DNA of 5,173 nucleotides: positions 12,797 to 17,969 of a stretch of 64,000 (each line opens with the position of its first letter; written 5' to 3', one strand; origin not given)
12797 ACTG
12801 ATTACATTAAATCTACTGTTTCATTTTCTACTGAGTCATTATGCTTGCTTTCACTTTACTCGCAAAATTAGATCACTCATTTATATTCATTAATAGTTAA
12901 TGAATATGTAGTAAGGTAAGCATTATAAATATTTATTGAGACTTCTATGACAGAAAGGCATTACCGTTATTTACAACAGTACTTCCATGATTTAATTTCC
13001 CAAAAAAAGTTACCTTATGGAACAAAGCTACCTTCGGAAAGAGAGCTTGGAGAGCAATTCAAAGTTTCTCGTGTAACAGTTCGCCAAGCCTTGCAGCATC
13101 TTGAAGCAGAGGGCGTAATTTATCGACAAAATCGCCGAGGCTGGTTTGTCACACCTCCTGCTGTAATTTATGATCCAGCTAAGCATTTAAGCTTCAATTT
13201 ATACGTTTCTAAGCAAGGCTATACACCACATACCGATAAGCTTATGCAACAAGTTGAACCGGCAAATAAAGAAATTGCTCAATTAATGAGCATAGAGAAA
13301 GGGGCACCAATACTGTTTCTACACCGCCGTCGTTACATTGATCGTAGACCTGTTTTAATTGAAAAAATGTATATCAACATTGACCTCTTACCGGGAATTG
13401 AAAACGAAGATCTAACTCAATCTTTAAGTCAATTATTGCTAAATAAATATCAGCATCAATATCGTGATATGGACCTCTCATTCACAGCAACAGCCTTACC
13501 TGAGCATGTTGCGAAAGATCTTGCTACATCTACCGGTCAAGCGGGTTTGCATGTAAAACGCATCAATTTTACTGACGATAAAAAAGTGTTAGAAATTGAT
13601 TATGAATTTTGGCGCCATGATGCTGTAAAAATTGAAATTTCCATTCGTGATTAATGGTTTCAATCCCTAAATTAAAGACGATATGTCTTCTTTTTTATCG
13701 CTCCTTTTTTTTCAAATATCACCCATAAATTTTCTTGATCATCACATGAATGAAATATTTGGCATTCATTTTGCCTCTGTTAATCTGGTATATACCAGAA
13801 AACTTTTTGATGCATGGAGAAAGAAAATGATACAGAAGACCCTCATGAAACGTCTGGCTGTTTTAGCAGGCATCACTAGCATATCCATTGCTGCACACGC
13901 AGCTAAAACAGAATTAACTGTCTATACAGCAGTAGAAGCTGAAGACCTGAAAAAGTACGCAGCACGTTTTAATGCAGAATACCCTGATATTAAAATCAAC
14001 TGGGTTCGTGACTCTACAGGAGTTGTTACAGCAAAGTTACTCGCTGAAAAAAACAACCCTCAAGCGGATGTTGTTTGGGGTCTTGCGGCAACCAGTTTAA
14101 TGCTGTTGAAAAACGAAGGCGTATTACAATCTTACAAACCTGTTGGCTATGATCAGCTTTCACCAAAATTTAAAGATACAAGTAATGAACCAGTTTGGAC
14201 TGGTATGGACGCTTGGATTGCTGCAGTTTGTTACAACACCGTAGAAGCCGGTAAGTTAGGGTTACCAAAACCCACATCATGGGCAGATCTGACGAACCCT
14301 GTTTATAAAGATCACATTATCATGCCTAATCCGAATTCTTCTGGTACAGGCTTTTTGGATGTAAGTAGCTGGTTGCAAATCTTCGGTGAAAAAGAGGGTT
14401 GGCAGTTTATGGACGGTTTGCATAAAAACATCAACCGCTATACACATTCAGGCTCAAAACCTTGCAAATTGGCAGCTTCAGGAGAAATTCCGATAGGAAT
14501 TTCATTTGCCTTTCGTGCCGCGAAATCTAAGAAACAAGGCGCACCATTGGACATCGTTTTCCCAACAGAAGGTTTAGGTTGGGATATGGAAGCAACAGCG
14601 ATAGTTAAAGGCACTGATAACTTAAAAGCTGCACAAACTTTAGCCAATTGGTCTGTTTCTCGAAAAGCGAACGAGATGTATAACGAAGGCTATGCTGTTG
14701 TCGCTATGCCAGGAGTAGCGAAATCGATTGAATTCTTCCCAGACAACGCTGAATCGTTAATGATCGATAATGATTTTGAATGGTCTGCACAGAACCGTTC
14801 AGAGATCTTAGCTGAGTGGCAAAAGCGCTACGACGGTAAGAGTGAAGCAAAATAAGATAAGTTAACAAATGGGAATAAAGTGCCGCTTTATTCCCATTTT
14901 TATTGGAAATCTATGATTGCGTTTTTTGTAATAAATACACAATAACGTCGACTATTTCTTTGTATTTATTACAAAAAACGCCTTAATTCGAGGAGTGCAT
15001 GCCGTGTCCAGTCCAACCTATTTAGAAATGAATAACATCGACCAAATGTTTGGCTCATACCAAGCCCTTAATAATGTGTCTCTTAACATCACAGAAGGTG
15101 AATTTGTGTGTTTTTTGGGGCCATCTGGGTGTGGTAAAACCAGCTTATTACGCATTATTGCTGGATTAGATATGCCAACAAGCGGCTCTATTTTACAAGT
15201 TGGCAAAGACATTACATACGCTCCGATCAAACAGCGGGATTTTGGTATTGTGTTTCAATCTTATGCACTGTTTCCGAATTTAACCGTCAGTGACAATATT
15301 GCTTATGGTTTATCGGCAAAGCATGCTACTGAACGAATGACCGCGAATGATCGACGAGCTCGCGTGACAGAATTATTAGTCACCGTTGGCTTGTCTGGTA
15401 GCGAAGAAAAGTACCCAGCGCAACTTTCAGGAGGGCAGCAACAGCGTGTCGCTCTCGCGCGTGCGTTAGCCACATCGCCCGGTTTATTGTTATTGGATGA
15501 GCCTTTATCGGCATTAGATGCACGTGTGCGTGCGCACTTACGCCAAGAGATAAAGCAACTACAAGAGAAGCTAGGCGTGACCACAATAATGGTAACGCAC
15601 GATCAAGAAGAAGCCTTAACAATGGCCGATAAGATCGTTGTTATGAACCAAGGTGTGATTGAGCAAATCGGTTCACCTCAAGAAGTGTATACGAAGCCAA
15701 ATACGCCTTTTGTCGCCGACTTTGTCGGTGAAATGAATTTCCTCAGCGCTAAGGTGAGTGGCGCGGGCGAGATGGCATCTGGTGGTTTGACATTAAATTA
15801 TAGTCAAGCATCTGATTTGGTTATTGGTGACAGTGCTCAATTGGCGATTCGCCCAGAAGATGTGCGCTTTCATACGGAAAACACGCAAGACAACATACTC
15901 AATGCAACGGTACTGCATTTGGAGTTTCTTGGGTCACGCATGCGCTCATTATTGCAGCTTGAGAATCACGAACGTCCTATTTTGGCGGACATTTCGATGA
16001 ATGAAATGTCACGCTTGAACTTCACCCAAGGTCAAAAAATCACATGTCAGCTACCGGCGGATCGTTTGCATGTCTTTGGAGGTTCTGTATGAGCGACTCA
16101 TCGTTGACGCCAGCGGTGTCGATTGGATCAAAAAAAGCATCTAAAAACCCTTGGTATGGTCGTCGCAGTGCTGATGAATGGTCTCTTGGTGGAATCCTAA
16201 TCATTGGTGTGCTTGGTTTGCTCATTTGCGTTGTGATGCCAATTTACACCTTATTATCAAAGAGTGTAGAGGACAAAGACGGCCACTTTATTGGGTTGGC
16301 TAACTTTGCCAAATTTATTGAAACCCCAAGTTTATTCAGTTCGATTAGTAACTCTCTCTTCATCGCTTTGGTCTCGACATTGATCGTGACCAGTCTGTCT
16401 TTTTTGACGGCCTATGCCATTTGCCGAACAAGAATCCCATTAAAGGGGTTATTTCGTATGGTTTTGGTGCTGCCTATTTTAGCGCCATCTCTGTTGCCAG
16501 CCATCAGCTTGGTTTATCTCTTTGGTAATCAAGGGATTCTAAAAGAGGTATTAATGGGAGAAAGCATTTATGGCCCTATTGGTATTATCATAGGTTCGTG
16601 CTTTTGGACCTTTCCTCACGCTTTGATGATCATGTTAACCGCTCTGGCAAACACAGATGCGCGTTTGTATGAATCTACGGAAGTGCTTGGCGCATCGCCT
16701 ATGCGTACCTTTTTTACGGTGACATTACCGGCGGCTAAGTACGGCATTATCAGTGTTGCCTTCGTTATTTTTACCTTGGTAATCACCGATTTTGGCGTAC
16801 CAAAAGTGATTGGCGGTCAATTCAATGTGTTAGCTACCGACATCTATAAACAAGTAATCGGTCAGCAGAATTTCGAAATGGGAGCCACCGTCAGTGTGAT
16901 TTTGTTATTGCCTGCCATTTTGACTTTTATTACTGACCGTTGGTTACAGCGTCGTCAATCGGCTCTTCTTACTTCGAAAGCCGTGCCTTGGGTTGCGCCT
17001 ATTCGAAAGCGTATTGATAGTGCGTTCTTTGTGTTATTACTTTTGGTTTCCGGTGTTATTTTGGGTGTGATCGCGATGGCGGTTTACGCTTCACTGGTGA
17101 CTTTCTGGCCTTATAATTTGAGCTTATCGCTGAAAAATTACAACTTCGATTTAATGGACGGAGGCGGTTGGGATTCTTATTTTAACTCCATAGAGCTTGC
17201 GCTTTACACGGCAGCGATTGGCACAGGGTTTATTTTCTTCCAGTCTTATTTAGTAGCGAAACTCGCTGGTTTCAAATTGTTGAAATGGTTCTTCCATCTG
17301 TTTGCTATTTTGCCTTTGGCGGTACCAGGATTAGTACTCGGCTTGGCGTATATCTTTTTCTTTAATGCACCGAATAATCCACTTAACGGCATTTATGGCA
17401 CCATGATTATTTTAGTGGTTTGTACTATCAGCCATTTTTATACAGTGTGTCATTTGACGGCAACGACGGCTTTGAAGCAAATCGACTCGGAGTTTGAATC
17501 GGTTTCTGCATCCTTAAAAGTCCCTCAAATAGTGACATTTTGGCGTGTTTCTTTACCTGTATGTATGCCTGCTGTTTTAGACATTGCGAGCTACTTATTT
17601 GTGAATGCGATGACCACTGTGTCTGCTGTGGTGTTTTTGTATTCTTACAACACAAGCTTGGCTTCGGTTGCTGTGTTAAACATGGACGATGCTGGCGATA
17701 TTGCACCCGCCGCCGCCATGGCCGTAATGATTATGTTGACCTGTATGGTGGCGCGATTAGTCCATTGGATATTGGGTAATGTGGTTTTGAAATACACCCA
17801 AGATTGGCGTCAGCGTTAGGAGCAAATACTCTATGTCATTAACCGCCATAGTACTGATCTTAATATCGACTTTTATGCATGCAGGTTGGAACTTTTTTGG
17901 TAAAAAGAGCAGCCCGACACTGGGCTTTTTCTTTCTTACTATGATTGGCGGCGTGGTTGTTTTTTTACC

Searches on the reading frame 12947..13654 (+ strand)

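Call 33: search_protein_families(library=ncbifam, proteins=[window:12947-13654:+], max_evalue=1e-10)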
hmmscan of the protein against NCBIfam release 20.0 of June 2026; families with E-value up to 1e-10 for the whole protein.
window:12947-13654:+ (235 aa): 13 families
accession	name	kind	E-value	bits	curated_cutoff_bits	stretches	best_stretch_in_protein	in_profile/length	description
TIGR03337.1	phnR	equivalog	1e-85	287.1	296.75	1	5-232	2-229/231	phosphonate utilization transcriptional regulator PhnR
NF041547.1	GntR_LSA1692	equivalog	2e-32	112.7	275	1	7-226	4-223/233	GntR family transcriptional regulator, LSA1692 subfamily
TIGR02018.2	his_ut_repres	equivalog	5.9e-32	110.9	220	1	7-214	2-208/226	histidine utilization transcriptional repressor HutC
TIGR02325.1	C_P_lyase_phnF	equivalog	4.8e-28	98.3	156.8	1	6-229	10-234/238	phosphonate metabolism transcriptional regulator PhnF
NF008491.0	PRK11402.1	subfamily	8.7e-27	94.2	269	1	6-231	13-238/243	GntR family transcriptional regulator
TIGR02404.1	trehalos_R_Bsub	equivalog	3.6e-24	85.7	211.95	1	13-216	9-214/233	trehalose operon repressor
NF007292.0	PRK09764.1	equivalog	1.1e-21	77.2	281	1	5-223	6-224/240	GntR family transcriptional regulator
NF052441.1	TransRegRv0792c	equivalog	9e-21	74.3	400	1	13-226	25-239/260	Rv0792c family HTH-type transcriptional regulator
NF052282.1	PLP_TF_PdxR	equivalog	1.3e-17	64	320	1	6-76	3-73/448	MocR-like pyridoxine biosynthesis transcription factor PdxR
NF007486.0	PRK10079.1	equivalog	5.3e-16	59.1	363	1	23-227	30-235/241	phosphonate metabolism transcriptional regulator PhnF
NF007001.0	PRK09464.1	equivalog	3.4e-12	46.5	330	1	11-69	17-75/254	pyruvate dehydrogenase complex transcriptional repressor PdhR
NF052290.2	MocR_like_YczR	exception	9.8e-12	44.3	487.4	1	4-73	19-88/458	MocR-like transcription factor YczR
NF007741.0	PRK10421.1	equivalog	6.2e-11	42.2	311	1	10-68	13-71/262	transcriptional regulator LldR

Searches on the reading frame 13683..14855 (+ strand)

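Call 25: search_protein_families(library=ncbifam, proteins=[window:13683-14855:+], max_evalue=0.00001)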
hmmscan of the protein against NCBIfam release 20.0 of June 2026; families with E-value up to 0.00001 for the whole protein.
window:13683-14855:+ (390 aa): 5 families
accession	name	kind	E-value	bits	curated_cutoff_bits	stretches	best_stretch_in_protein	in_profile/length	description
TIGR03261.1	phnS2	equivalog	1.5e-161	537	392.75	1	59-388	5-334/334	putative 2-aminoethylphosphonate ABC transporter substrate-binding protein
NF011620.1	PRK15046.1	equivalog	3.8e-20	71.9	310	1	59-328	8-276/334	2-aminoethylphosphonate ABC transporter substrate-binding protein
TIGR03227.1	PhnS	equivalog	7.6e-16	57.9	395.3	1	55-340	12-299/360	2-aminoethylphosphonate ABC transporter substrate-binding protein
TIGR01254.1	sfuA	subfamily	9.8e-16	57.9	93.4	1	74-332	1-258/306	thiamine ABC transporter substrate-binding protein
NF007048.0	PRK09501.1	equivalog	1.4e-06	27.5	582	1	59-325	8-279/348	spermidine/putrescine ABC transporter substrate-binding protein PotD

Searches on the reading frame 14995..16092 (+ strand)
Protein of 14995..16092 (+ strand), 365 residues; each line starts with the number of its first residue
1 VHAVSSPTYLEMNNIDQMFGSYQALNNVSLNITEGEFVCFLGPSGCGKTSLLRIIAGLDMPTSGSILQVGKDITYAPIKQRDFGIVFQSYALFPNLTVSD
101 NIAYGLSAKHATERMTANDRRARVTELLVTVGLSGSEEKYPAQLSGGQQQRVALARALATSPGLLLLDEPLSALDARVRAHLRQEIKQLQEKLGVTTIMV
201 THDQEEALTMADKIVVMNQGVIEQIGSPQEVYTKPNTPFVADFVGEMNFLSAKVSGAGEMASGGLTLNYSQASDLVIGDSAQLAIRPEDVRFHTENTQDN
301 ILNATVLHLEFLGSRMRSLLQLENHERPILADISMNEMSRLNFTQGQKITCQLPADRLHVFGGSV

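Call 33: search_protein_families(library=ncbifam, proteins=[window:14995-16092:+], max_evalue=1e-10)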
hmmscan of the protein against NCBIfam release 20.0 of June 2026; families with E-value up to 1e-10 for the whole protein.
window:14995-16092:+ (365 aa): 179 families (the best 25 are shown)
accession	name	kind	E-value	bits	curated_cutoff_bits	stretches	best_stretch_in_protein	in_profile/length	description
TIGR03265.1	PhnT2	equivalog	4.3e-156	519.6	457.7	1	8-361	3-352/353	putative 2-aminoethylphosphonate ABC transporter ATP-binding protein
NF006987.0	PRK09452.1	equivalog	1e-101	340.4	482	1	7-351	15-362/378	spermidine/putrescine ABC transporter ATP-binding protein PotA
TIGR01187.1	potA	subfamily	2.3e-97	326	355.6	1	41-356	2-320/325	polyamine ABC transporter ATP-binding protein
NF043075.1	MMSYN1_0197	equivalog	4.4e-97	325.1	550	1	10-335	3-320/341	spermidine/putrescine ABC transporter ATP-binding protein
NF008653.0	PRK11650.1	subfamily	4.4e-96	322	432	1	9-362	3-348/357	sn-glycerol-3-phosphate ABC transporter ATP-binding protein UgpC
NF008105.0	PRK10851.1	equivalog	5.6e-94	314.8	502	1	10-331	3-321/362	sulfate/thiosulfate ABC transporter ATP-binding protein CysA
TIGR00968.1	3a0106s01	subfamily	4.9e-93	311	342.75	1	11-250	2-237/237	sulfate ABC transporter ATP-binding protein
NF008513.0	PRK11432.1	equivalog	9.4e-92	307.6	496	1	8-337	5-326/351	ferric ABC transporter ATP-binding protein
NF040933.2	ABC_arch_GlcV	equivalog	6.1e-87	291.8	450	1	12-361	5-357/357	glucose ABC transporter ATP-binding protein GlcV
TIGR03258.1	PhnT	equivalog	7.9e-87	291.6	499.15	1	13-332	12-332/359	2-aminoethylphosphonate ABC transport system ATP-binding subunit PhnT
NF008233.0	PRK11000.1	equivalog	2.4e-82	276.7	568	1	11-361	5-353/369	maltose/maltodextrin ABC transporter ATP-binding protein MalK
NF008621.0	PRK11607.1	equivalog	5.7e-81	272.2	613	1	9-314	19-328/377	putrescine ABC transporter ATP-binding subunit PotG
NF040840.2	tungstate_WtpC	equivalog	1.7e-80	270.9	440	1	11-361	3-347/347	tungstate ABC transporter ATP-binding protein WtpC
TIGR01186.1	proV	subfamily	1.6e-68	231.4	326.6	1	20-251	4-237/363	betaine/proline/choline family ABC transporter ATP-binding protein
TIGR03415.1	ABC_choXWV_ATP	equivalog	6.8e-62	209.6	483.75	1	14-305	29-323/382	choline ABC transporter ATP-binding protein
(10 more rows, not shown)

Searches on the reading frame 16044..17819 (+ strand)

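Call 33: search_protein_families(library=ncbifam, proteins=[window:16044-17819:+], max_evalue=1e-10)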
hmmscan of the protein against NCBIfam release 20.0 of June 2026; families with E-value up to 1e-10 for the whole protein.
window:16044-17819:+ (591 aa): 17 families
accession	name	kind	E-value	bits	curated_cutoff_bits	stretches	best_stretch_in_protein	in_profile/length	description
TIGR03262.1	PhnU2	equivalog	3.3e-246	818.2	593.25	1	50-591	5-546/546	putative 2-aminoethylphosphonate ABC transporter permease subunit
TIGR01581.1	Mo_ABC_porter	hypoth_equivalog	1.8e-30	106.1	210.3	1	84-295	6-223/225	ABC transporter permease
TIGR02141.1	modB_ABC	equivalog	8.8e-28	97.4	182.6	1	104-304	3-208/208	molybdate ABC transporter permease subunit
NF040839.1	tungstate_WtpB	equivalog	1.1e-24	87.4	340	1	57-304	11-250/251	tungstate ABC transporter permease WtpB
NF043074.1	MMSYN1_0196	equivalog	2.6e-24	86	350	1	52-301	19-262/277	spermidine/putrescine ABC transporter permease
NF011624.0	PRK15050.1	equivalog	4.4e-23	81.8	247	1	43-306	19-290/297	2-aminoethylphosphonate ABC transporter permease subunit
TIGR00969.1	3a0106s02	subfamily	2.9e-22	79.4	240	1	52-304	20-272/272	sulfate ABC transporter permease subunit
NF007963.0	PRK10683.1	equivalog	1e-21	77.6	489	1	62-305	60-309/317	putrescine ABC transporter permease PotH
TIGR02139.1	permease_CysT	equivalog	8.3e-20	71.5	246.1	1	53-303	10-260/265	sulfate ABC transporter permease subunit CysT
TIGR02140.1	permease_CysW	equivalog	1.4e-18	67.3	329.1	1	52-306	5-260/261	sulfate ABC transporter permease subunit CysW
NF007044.0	PRK09497.1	equivalog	4.6e-18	65.7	348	1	53-295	12-269/285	spermidine/putrescine ABC transporter permease PotB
TIGR03226.1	PhnU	equivalog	4.1e-17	62.6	283.45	1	51-304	45-306/311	2-aminoethylphosphonate ABC transporter permease subunit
NF006939.0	PRK09421.1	equivalog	5.2e-17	62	262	1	97-306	8-225/230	molybdate ABC transporter permease subunit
TIGR03255.1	PhnV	equivalog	4.7e-16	59.3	358.7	1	340-570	31-257/270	2-aminoethylphosphonate ABC transport system, membrane component PhnV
NF007047.0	PRK09500.1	equivalog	4.6e-14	52.6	326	1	64-304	19-254/257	spermidine/putrescine ABC transporter permease PotC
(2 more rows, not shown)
